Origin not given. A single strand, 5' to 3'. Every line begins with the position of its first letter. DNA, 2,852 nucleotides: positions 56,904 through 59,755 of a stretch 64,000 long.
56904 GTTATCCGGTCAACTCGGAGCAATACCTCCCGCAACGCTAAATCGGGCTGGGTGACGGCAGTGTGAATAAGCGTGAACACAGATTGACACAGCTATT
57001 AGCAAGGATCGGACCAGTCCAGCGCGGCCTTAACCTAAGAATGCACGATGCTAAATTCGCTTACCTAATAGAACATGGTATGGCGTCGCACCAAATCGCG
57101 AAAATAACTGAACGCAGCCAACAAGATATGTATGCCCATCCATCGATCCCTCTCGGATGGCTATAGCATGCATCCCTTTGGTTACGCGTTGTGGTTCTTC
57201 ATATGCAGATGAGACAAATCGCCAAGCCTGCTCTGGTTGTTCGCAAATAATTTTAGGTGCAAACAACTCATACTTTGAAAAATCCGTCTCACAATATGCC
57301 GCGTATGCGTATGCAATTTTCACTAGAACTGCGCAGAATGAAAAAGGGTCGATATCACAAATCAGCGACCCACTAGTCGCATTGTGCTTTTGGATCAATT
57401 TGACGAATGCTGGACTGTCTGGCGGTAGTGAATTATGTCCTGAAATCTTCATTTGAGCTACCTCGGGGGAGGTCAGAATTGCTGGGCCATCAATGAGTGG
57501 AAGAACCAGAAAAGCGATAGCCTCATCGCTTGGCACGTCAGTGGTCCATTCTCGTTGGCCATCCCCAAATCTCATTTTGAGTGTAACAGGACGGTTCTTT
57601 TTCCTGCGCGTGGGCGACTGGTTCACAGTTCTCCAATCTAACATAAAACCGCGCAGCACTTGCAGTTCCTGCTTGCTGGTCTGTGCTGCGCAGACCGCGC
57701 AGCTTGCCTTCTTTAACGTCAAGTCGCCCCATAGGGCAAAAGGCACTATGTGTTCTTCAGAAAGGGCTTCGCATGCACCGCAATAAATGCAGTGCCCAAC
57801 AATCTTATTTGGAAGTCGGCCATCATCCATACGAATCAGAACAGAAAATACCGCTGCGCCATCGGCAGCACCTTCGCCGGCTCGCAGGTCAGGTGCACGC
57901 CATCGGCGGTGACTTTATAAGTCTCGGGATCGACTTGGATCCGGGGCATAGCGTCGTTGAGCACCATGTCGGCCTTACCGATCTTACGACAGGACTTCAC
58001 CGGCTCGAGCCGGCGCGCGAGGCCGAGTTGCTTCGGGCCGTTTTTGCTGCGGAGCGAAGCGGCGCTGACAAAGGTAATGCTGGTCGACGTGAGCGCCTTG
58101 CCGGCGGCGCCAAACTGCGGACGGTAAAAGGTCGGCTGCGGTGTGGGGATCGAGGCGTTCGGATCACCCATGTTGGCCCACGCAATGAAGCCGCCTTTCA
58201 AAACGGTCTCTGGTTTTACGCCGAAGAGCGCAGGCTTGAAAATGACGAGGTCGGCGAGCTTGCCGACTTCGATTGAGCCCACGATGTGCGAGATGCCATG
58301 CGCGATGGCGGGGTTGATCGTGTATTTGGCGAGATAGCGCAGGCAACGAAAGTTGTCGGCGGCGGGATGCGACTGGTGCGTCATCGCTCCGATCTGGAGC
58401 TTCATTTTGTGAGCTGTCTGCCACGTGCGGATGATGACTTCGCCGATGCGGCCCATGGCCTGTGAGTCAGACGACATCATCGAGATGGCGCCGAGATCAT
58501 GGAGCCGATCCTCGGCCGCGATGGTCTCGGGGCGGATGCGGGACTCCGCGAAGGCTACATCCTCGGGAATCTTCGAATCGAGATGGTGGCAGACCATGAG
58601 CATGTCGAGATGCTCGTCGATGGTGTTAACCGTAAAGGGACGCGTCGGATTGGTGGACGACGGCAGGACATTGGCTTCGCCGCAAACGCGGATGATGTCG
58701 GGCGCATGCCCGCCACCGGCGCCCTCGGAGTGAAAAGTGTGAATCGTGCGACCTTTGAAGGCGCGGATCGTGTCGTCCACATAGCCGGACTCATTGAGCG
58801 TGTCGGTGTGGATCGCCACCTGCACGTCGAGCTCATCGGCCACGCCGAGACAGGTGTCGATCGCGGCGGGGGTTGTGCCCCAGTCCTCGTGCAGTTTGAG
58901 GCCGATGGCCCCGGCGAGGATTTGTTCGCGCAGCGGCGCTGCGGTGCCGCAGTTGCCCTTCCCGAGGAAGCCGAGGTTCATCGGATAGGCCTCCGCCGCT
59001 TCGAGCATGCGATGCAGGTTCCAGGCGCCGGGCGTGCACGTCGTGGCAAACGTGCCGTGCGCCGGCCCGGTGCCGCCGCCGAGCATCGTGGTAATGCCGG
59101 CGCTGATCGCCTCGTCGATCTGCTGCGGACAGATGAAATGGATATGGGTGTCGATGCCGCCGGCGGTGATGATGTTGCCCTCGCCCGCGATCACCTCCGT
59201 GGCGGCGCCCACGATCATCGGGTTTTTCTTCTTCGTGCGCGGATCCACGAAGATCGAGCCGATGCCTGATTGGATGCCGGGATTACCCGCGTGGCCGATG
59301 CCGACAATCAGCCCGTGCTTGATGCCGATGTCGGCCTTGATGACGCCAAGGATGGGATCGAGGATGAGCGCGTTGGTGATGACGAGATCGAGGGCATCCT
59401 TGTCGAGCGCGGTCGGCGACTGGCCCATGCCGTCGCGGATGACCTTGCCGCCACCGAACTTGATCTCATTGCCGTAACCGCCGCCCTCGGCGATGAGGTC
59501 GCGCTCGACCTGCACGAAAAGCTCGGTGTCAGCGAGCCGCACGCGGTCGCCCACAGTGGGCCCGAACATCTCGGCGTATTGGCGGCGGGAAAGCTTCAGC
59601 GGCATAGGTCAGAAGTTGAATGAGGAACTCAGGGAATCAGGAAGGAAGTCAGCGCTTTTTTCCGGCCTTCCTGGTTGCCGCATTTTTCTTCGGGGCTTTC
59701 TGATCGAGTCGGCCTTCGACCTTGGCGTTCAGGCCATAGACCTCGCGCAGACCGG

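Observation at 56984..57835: Low-GC single-gene island (HNH/zinc-finger nuclease-like ORF) inserted between ureC and ureE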

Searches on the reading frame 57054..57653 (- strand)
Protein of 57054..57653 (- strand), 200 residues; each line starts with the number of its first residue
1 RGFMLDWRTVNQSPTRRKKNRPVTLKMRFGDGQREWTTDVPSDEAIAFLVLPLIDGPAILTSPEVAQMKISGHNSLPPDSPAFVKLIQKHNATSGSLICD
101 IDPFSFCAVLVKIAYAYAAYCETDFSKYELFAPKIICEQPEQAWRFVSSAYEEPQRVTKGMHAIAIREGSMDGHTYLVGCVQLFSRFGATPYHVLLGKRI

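Call 83: predict_structure(alignment_id=A5)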
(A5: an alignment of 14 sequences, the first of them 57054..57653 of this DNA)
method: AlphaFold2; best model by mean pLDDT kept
length: 200 residues; sequences in the alignment: 14
mean_pLDDT: 85.2   pTM: 0.80
mean pLDDT of the five models: 85.2, 84.4, 84.0, 83.7, 82.4
residues with pLDDT >= 90: 92; 70-90: 88; 50-70: 19; < 50: 1
segments of 3 or more residues with pLDDT < 50: none
pLDDT, mean of each block of 10 residues (from residue 1): 68 74 88 94 75 83 74 79 89 86 88 97 96 93 92 65 91 93 84 95
secondary structure, 60 per line:
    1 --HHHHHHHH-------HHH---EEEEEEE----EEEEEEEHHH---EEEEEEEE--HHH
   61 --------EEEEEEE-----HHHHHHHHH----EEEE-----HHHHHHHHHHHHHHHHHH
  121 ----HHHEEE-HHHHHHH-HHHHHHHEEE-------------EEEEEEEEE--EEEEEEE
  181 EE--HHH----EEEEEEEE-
elements in order: H3-10 E24-30 E35-41 E48-55 E69-75 H81-89 E94-97 H103-120 E128-130 H132-138 H140-146 E147-149 E163-171 E174-182 E192-199

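Call 86: fold_search(model_id=the predicted structure, library=pdb)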
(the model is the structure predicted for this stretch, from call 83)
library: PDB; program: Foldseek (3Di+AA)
matches with E <= 10: 890; with E <= 0.001: 0
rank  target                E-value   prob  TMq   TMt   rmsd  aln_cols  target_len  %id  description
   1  9d7b_D                1.1e-01  0.08  0.15  0.12  22.3       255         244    9  OXA-58-NA-1-157 7.5 min complex (released 2024-12-11)
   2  8eo5_A                1.4e-01  0.07  0.16  0.13  22.2       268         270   12  Crystal structure of the class A beta-lactamase precursor LRA-5 from an Alaskan soil metagenome at 1.8 Angstrom resolu (released 2023-09-06)
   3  8eo7_A                1.6e-01  0.06  0.16  0.14  22.7       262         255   12  Crystal structure of metagenomic beta-lactamase LRA-5 Y69Q/V166E mutant at 2.15 Angstrom resolution (released 2023-10-04)
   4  8eo5_B                2.3e-01  0.04  0.14  0.12  21.8       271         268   12  Crystal structure of the class A beta-lactamase precursor LRA-5 from an Alaskan soil metagenome at 1.8 Angstrom resolu (released 2023-09-06)
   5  2wuq_A                2.4e-01  0.08  0.19  0.16  16.7       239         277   10  Crystal structure of BlaB protein from Streptomyces cacaoi (released 2010-10-13)
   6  2jhe_A                2.9e-01  0.08  0.18  0.19  15.9       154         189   10  N-terminal domain of TyrR transcription factor (residues 1 - 190) (released 2008-06-24)
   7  8eo7_B                2.9e-01  0.04  0.16  0.14  21.3       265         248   12  Crystal structure of metagenomic beta-lactamase LRA-5 Y69Q/V166E mutant at 2.15 Angstrom resolution (released 2023-10-04)
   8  2wuq_B                3.2e-01  0.07  0.19  0.15  16.7       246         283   10  Crystal structure of BlaB protein from Streptomyces cacaoi (released 2010-10-13)
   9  6ioq                  3.6e-01  0.09  0.23  0.20  12.7       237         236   10  The ligand binding domain of Mlp24 with glycine (released 2019-03-06)
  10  1shv                  3.6e-01  0.09  0.13  0.10   8.7        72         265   15  STRUCTURE OF SHV-1 BETA-LACTAMASE (released 1999-05-06)
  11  6ios                  4.0e-01  0.08  0.23  0.21  12.1       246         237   11  The ligand binding domain of Mlp24 with proline (released 2019-03-06)
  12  9r2r_C                4.0e-01  0.07  0.12  0.17  19.0       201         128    5  De novo designed M7 protein fold (released 2025-05-14)
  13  2j8y_C                4.0e-01  0.04  0.16  0.13  21.1       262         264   12  Structure of PBP-A acyl-enzyme complex with penicillin-G (released 2007-11-27)
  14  4f94                  4.0e-01  0.03  0.13  0.12  21.0       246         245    9  Structure of the Class D Beta-Lactamase OXA-24 K84D in Acyl-Enzyme Complex with Oxacillin (released 2013-08-14)
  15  2jhe_C                4.3e-01  0.09  0.18  0.19  15.4       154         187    8  N-terminal domain of TyrR transcription factor (residues 1 - 190) (released 2008-06-24)
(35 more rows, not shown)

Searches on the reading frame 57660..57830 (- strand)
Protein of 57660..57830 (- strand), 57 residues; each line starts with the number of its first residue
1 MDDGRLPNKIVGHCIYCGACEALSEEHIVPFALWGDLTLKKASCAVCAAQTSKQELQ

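Call 88: search_solved_structures(query=window:57660-57830:-, max_evalue=10, show_alignments=4)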
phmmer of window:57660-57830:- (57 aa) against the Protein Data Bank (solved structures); distinct sequences matched with E-value up to 10: 3.
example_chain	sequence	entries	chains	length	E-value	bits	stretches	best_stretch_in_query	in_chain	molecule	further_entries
9l8v_A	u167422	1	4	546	0.46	14.2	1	10-54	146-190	Methionine-tRNA ligase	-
9vq4_A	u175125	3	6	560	0.48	14.2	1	10-54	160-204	Methionine-tRNA ligase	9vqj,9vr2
7z0s_F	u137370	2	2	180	4.3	11.2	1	11-26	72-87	Formate hydrogenlyase subunit 6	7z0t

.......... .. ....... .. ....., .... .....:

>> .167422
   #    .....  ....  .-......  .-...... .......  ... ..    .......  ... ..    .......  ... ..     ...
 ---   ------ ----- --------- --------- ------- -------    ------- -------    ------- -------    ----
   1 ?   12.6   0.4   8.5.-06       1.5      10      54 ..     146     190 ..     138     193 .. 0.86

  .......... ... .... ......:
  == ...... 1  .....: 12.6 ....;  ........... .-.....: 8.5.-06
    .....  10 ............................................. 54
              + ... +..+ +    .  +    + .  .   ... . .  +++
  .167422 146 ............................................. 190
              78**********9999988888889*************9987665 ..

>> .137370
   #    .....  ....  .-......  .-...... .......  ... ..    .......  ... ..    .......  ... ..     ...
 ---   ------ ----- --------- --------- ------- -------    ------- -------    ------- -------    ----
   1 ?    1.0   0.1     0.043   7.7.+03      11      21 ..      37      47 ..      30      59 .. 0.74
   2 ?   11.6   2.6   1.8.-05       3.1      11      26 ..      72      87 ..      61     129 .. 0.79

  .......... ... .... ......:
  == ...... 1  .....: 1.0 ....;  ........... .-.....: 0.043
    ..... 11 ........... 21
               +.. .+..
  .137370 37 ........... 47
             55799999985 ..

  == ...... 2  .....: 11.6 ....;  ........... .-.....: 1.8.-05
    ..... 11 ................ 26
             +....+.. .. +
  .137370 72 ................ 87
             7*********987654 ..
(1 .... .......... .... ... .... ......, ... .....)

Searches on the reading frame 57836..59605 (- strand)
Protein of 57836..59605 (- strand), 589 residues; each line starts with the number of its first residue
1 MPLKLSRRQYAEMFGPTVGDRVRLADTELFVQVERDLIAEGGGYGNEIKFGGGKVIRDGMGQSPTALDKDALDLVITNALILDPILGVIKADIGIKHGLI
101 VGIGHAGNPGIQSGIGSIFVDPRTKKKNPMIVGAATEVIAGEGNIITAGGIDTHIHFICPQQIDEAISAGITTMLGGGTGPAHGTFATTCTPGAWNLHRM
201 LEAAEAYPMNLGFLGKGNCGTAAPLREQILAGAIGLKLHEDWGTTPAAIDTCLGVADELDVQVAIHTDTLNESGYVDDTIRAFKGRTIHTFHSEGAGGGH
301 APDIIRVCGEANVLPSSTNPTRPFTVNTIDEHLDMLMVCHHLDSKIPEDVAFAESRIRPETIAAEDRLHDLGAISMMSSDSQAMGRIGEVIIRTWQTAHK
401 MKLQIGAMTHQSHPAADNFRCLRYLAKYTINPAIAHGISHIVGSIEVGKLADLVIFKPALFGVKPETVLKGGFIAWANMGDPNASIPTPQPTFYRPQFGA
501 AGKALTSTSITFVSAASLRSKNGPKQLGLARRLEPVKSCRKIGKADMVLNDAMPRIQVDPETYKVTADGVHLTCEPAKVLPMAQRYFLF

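Call 18: find_related_loci(query=window:57836-59605:-, collection=genome_contigs, flank=6000)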
Query window:57836-59605:- (589 aa) in genome_contigs; peptide patterns used: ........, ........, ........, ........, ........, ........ (x = any residue, [..] = any of these).
600 stretches matched a pattern (row limit reached: there are more); 599 encode a relative of the query (tblastn E <= 1e-3); the best 80 are kept; 80 distinct loci.
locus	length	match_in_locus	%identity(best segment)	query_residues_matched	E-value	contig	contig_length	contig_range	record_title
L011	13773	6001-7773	91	1-589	0e+0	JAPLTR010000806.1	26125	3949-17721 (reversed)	MAG: Verrucomicrobia bacterium isolate LacPavin_0920_WC70_MAG_67_8 LacPavin_0920_WC70_scaffold_1477042, whole genome sho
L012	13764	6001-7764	90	1-589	0e+0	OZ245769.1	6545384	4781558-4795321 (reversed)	MAG: Opitutaceae bacterium isolate 87035611-dba6-4fad-85e7-91fe16b41bdc genome assembly, chromosome: 1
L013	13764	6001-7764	88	1-589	0e+0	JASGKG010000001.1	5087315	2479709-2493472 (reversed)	MAG: Nibricoccus sp. isolate 5N562 JMF-2111-06-0005.ont.bin.562_0, whole genome shotgun sequence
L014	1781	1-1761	88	2-589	0e+0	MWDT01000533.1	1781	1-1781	MAG: Verrucomicrobia bacterium ADurb.Bin122 BWX86_contig000533, whole genome shotgun sequence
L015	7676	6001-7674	90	1-559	0e+0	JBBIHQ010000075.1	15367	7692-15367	MAG: Opitutia bacterium isolate SIS170217_bin_118 NODE_4426_length_15367_cov_8.627547, whole genome shotgun sequence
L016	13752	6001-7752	84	3-589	0e+0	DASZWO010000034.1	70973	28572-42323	MAG TPA_asm: Opitutaceae bacterium isolate SMAG_U6159 k141_816150, whole genome shotgun sequence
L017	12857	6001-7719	78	3-589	0e+0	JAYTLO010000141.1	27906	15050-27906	MAG: Akkermansiaceae bacterium isolate GFS_3356 GFS_3356_140, whole genome shotgun sequence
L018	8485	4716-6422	79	3-589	0e+0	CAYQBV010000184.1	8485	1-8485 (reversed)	MAG TPA_asm: uncultured Chthoniobacter sp. isolate binchicken_co186_59 genome assembly, contig: NODE_11491_length_8485_c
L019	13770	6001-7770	74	1-589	0e+0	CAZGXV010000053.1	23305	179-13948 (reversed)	MAG TPA_asm: uncultured Roseibacillus sp. isolate SRP268394_co2_237 genome assembly, contig: NODE_3253_length_23305_cov_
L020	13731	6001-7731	74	1-589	0e+0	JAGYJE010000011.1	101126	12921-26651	MAG: Puniceicoccaceae bacterium isolate M30B33 11, whole genome shotgun sequence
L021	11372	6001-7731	75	1-589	0e+0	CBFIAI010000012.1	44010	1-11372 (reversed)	MAG: Coraliomargaritaceae bacterium isolate Co_bin_627_permissive genome assembly, contig: Co_bin_627_permissive_c12, wh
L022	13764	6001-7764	72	1-589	0e+0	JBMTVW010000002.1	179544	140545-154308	MAG: Opitutales bacterium isolate LKB_V8_S20_100percent_par_LKB_V8_S20_maxbin.039_sub NODE_7_length_179544_cov_11.817304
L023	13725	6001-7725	71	2-589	0e+0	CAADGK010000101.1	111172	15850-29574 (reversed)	uncultured Nitrosospira sp. isolate CMX.fa.gz genome assembly, contig: k127_256576, whole genome shotgun sequence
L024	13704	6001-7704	68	1-589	0e+0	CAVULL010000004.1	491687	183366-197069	MAG: uncultured Verrucomicrobiae bacterium isolate MFD06435.bin.2.21 genome assembly, contig: contig_14266, whole genome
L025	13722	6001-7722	70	1-589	0e+0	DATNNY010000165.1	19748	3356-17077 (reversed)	MAG TPA_asm: Pyrinomonadaceae bacterium isolate SMAG_U11517 k141_1309806, whole genome shotgun sequence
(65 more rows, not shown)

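Call 25: search_protein_families(library=pfam, proteins=[L012:7817-8020:+, L012:8005-8304:+, L013:8665-9522:-, L013:9519-10208:-, L013:10323-10814:+], max_evalue=0.01)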
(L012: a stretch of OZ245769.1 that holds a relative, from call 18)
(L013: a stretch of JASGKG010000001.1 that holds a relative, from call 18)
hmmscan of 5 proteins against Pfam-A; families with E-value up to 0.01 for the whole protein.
L012:7817-8020:+ (67 aa): 0 families

L012:8005-8304:+ (99 aa): 1 family
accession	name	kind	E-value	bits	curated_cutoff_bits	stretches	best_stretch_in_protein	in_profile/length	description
PF05016.21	ParE_toxin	-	8.4e-17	62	23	1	6-93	2-89/89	ParE toxin of type II toxin-antitoxin system, parDE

L013:8665-9522:- (285 aa): 1 family
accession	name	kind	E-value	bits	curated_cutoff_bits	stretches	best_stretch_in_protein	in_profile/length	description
PF01177.27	Asp_Glu_race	-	5.4e-08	33.3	31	1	22-229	25-209/211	Asp/Glu/Hydantoin racemase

L013:9519-10208:- (229 aa): 5 families
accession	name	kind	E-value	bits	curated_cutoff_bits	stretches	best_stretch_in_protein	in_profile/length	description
PF13419.12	HAD_2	-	2.4e-29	103.2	23.8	1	9-181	1-178/178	Haloacid dehalogenase-like hydrolase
PF00702.32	Hydrolase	-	8.1e-19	69.2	26.4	1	7-175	2-191/191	haloacid dehalogenase-like hydrolase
PF12710.13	HAD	-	1.1e-12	49.2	27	1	9-171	1-188/189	haloacid dehalogenase-like hydrolase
PF13242.12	Hydrolase_like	-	2.2e-08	34.3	22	1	144-202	10-71/75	HAD-hyrolase-like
PF13344.12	Hydrolase_6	-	0.0049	17.3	27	0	86-175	14-99/101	Haloacid dehalogenase-like hydrolase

L013:10323-10814:+ (163 aa): 2 families
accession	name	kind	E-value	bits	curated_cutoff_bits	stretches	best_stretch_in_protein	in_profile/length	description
PF17775.7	YchJ_M-like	-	1.7e-28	99.8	22.7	1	27-124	1-97/99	YchJ, middle NTF2-like domain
PF02810.21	SEC-C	-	4.6e-17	62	20.4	2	143-160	1-18/19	SEC-C motif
